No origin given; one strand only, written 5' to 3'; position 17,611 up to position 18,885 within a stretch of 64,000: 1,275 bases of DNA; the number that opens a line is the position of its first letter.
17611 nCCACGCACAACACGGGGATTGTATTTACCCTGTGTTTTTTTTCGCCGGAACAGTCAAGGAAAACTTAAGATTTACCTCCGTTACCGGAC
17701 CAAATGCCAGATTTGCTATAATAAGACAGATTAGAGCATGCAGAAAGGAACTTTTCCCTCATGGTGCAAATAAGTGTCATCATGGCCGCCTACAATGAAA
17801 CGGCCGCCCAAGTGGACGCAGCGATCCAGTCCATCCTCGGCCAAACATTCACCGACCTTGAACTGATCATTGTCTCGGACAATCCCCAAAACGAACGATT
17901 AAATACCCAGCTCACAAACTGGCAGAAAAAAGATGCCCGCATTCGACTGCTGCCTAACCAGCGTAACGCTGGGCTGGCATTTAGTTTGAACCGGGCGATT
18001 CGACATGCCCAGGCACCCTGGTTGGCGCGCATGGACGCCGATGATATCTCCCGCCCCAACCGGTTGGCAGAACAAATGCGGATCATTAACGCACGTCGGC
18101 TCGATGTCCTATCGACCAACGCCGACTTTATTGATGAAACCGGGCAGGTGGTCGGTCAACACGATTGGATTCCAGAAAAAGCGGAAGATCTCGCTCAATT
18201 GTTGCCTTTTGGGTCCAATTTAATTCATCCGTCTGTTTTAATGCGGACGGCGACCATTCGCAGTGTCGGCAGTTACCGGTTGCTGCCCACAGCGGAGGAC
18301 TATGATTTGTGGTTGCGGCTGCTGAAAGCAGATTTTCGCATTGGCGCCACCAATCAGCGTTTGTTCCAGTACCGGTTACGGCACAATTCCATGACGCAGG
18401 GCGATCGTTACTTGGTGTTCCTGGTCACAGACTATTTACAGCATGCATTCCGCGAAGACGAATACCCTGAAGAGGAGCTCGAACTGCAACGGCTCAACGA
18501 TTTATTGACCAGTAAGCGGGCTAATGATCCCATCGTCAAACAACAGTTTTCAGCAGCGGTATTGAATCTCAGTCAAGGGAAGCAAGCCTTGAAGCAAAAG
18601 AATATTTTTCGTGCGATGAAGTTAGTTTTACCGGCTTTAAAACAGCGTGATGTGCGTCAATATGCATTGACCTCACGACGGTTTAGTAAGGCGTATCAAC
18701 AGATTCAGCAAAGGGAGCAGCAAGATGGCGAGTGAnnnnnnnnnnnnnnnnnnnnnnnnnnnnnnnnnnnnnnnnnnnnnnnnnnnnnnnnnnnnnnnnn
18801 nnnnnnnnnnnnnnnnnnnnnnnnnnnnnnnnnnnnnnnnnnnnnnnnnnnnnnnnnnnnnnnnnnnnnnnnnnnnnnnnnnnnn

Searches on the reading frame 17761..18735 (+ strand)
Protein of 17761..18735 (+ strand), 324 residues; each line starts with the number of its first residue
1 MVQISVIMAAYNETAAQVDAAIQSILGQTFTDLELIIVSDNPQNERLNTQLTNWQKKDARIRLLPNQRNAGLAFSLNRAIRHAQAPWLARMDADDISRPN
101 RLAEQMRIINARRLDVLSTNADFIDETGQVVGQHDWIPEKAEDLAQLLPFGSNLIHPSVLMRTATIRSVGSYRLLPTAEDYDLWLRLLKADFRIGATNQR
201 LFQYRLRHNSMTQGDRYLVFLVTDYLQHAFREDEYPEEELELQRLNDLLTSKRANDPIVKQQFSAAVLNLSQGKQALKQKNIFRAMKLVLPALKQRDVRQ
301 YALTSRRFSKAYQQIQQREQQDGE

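Call 41: search_protein_families(library=pfam, proteins=[window:17761-18735:+], max_evalue=0.001)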
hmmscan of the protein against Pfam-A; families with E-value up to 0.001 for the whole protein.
window:17761-18735:+ (324 aa): 4 families
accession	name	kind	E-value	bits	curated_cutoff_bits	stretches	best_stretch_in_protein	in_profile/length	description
PF00535.33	Glycos_transf_2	-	2.5e-24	86.5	23.3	1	5-136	1-130/168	Glycosyl transferase family 2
PF13641.12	Glyco_tranf_2_3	-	2e-12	48.1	27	1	4-196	3-203/230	Glycosyltransferase like family 2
PF10111.15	Glyco_tranf_2_2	-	3.1e-07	30.6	27.3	1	18-215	15-228/276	Glycosyltransferase like family 2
PF20691.3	TAGT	-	0.00012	22.5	27.5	1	59-198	49-191/205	TET-Associated Glycosyltransferase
